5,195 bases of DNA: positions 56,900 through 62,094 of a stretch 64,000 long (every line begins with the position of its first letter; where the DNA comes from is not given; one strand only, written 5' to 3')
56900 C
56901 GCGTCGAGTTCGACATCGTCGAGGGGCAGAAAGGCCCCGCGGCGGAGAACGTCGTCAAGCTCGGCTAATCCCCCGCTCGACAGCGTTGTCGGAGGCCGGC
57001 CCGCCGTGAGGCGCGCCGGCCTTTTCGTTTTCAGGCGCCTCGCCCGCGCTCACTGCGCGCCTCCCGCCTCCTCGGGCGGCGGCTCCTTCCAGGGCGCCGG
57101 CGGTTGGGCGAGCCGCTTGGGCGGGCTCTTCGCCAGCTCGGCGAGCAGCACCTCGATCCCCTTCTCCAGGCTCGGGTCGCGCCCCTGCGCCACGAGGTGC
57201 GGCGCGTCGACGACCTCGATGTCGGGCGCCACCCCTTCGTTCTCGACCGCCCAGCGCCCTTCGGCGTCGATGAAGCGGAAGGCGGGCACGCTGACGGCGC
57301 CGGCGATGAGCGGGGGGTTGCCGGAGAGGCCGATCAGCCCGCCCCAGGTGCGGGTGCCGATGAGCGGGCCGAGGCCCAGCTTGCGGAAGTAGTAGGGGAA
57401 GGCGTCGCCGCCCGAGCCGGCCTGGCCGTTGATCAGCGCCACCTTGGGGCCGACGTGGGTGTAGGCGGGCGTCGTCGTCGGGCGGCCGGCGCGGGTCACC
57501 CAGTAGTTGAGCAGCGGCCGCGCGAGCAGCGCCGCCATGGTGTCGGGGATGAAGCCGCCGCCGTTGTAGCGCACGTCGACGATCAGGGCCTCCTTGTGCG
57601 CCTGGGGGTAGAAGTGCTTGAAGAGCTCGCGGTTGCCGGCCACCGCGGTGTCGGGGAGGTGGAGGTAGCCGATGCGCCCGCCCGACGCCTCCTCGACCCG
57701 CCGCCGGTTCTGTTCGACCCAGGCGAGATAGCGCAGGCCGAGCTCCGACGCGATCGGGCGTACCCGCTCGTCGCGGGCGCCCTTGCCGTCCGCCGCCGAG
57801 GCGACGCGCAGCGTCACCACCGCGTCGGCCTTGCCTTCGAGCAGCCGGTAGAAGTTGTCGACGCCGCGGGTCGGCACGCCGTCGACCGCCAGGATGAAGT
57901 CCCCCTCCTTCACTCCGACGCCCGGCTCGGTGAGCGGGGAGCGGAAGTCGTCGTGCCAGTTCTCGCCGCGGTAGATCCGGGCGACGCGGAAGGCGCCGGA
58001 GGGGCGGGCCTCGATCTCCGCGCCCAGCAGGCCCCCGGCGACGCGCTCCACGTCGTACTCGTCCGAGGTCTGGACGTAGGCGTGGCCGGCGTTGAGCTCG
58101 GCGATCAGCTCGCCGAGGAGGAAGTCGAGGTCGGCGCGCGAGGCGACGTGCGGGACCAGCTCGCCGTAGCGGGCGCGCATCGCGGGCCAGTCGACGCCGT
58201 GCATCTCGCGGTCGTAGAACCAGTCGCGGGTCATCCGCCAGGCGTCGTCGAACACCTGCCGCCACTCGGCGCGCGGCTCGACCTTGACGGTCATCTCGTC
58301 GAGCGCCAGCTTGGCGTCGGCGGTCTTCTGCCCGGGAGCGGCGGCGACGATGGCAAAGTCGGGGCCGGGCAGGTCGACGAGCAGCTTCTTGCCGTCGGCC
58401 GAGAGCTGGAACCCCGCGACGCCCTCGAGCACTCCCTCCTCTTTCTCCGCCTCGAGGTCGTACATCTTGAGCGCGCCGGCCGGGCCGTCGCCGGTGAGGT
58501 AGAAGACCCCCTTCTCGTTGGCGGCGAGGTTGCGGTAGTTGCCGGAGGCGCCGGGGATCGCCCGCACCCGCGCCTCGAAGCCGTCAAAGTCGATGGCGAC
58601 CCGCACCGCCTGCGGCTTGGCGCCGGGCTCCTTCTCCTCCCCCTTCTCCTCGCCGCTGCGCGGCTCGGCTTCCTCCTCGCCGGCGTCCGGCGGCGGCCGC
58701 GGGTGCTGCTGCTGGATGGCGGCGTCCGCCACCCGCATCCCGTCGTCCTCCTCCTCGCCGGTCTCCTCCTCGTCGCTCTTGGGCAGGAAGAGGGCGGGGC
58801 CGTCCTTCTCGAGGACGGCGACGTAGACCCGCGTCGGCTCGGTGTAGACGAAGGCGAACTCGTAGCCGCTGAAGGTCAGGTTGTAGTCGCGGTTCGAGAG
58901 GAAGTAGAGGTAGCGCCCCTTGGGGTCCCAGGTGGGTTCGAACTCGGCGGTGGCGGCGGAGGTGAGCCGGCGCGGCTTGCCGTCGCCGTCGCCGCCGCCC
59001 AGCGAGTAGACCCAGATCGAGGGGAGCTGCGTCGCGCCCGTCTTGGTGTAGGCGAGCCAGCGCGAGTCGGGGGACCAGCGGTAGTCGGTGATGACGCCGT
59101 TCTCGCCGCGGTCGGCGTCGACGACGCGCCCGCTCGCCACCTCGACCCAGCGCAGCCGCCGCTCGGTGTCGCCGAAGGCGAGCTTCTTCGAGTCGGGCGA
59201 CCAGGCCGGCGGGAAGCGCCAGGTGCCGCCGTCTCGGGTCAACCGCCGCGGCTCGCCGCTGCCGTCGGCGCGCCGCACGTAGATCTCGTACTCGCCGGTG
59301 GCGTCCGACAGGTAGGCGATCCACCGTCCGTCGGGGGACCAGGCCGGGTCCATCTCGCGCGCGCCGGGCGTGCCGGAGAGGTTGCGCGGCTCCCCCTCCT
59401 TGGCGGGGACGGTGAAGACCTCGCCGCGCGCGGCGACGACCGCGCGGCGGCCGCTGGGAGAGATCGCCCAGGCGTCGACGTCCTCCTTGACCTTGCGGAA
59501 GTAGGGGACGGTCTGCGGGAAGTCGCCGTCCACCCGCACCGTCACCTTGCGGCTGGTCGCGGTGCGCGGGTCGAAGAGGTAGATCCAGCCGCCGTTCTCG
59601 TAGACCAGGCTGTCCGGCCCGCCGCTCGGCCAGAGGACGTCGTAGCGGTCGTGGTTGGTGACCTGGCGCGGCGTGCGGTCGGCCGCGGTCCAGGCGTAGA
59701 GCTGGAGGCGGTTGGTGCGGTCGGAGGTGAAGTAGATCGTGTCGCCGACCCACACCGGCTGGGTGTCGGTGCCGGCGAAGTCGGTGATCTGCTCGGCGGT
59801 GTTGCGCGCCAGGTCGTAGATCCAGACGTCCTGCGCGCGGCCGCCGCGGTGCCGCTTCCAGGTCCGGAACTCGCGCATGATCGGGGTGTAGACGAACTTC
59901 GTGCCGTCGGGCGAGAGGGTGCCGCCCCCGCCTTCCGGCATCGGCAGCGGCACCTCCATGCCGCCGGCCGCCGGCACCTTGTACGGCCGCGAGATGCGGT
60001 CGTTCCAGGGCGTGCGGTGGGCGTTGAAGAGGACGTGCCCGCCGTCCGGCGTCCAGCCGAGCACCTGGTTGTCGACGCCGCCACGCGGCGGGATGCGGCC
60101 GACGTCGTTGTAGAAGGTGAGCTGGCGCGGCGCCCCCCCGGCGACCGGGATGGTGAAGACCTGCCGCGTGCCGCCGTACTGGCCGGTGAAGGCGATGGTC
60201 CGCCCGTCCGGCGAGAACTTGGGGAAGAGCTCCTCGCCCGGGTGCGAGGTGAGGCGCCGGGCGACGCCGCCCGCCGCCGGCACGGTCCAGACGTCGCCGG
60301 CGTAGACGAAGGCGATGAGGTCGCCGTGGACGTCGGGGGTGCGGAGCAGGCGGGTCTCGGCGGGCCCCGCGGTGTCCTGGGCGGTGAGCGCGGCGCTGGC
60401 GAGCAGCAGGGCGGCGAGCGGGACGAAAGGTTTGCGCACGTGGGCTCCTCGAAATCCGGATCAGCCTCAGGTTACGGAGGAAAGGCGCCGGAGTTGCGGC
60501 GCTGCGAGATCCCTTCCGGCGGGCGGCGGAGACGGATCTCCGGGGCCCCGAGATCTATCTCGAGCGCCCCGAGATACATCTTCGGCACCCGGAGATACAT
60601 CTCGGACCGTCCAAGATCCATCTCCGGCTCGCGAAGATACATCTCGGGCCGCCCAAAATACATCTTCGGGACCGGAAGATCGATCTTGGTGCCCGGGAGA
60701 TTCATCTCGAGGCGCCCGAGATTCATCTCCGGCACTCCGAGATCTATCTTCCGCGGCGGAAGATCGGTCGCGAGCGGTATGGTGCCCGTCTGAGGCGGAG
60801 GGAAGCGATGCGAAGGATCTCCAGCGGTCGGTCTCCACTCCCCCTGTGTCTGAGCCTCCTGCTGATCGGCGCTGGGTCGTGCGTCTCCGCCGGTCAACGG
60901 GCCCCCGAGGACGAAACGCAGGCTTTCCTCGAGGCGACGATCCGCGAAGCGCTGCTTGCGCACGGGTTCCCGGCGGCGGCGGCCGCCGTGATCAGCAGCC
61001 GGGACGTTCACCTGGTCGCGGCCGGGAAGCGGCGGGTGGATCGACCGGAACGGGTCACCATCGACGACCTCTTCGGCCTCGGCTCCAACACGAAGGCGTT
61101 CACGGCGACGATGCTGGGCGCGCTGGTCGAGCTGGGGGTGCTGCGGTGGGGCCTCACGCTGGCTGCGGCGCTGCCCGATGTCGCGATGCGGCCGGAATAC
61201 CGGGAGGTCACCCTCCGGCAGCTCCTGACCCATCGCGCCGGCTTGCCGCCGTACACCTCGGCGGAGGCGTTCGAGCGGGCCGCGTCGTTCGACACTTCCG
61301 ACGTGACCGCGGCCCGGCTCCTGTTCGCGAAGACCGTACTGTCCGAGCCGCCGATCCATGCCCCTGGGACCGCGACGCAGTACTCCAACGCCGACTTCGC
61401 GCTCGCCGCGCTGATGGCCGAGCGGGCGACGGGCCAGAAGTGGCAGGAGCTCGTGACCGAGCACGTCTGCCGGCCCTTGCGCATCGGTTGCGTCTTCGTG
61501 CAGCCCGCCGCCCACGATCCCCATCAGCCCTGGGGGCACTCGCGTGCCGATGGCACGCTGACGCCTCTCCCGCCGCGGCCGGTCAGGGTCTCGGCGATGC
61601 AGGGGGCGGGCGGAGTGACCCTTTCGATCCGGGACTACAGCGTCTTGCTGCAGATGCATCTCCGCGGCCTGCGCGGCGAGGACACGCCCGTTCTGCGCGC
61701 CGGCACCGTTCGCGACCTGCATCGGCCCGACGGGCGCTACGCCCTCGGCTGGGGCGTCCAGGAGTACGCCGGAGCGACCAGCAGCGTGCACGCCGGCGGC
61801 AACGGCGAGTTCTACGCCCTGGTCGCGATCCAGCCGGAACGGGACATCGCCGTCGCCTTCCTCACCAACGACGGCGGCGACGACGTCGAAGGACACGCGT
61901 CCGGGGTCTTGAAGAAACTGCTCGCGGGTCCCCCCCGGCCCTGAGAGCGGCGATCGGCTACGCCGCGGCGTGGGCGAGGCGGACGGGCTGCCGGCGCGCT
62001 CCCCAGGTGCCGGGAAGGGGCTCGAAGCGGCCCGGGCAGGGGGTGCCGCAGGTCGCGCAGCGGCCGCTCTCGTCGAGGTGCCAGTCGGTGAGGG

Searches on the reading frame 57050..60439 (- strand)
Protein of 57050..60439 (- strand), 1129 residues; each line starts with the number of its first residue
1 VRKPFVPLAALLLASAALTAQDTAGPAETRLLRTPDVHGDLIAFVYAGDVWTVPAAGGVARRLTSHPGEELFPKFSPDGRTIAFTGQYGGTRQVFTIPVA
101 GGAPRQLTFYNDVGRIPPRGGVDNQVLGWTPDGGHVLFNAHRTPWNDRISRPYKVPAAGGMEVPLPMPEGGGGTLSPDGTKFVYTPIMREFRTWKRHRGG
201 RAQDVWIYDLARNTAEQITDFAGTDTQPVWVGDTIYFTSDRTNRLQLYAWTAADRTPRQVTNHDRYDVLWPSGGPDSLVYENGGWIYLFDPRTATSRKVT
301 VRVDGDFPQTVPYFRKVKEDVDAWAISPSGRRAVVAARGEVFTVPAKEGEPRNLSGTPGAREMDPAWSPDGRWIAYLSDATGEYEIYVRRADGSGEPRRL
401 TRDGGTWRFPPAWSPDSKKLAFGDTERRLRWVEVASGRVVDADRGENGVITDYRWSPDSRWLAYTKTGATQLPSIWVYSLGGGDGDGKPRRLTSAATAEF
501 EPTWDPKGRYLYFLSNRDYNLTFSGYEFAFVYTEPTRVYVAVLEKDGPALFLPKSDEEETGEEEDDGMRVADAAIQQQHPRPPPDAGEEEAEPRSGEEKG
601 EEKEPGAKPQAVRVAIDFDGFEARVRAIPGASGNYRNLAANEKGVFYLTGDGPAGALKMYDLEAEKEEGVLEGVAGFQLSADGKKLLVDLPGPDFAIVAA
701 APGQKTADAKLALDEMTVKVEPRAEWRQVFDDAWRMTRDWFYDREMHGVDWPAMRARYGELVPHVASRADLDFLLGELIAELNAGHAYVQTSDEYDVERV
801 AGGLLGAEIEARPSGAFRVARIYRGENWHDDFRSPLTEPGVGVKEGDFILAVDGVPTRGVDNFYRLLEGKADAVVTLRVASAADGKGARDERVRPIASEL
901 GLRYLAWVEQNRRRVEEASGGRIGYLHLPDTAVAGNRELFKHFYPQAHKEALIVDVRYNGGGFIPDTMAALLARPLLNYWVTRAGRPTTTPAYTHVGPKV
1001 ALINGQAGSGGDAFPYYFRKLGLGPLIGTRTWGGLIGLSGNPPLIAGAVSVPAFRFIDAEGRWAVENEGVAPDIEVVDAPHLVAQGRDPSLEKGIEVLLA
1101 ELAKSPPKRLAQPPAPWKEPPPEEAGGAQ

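Call 90: search_protein_families(library=pfam, proteins=[window:57050-60439:-], max_evalue=0.001)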
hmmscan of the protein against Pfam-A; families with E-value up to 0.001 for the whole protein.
window:57050-60439:- (1129 aa): 7 families
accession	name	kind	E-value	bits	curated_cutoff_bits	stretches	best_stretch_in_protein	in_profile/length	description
PF07676.18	PD40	-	3.1e-36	123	20.9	3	357-388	7-38/38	WD40-like Beta Propeller Repeat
PF14685.13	PDZ_Tricorn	-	3.5e-24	85.1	25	1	803-884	1-81/88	Tricorn protease PDZ domain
PF14684.11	Tricorn_C1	-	1.2e-21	76.8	24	1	722-780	1-59/59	Tricorn protease C1 domain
PF03572.23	Peptidase_S41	-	1.1e-20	74.3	24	1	922-1076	1-165/165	Peptidase family S41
PF00930.27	DPPIV_N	-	6.5e-12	45.3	22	0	341-405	25-83/354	Dipeptidyl peptidase IV (DPP IV) N-terminal region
PF17820.7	PDZ_6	-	2.7e-07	30.7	27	1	842-880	15-53/54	PDZ domain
PF25174.1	Beta-prop_THOC3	-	1.2e-05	24.9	305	0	412-471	95-152/272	THOC3 beta-propeller domain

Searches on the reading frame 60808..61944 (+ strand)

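Call 90: search_protein_families(library=pfam, proteins=[window:60808-61944:+], max_evalue=0.001)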
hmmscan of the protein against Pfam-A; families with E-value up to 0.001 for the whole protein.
window:60808-61944:+ (378 aa): 1 family
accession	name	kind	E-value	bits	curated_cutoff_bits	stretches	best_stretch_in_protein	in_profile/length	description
PF00144.29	Beta-lactamase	-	1.3e-52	179.5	27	1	42-360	2-315/329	Beta-lactamase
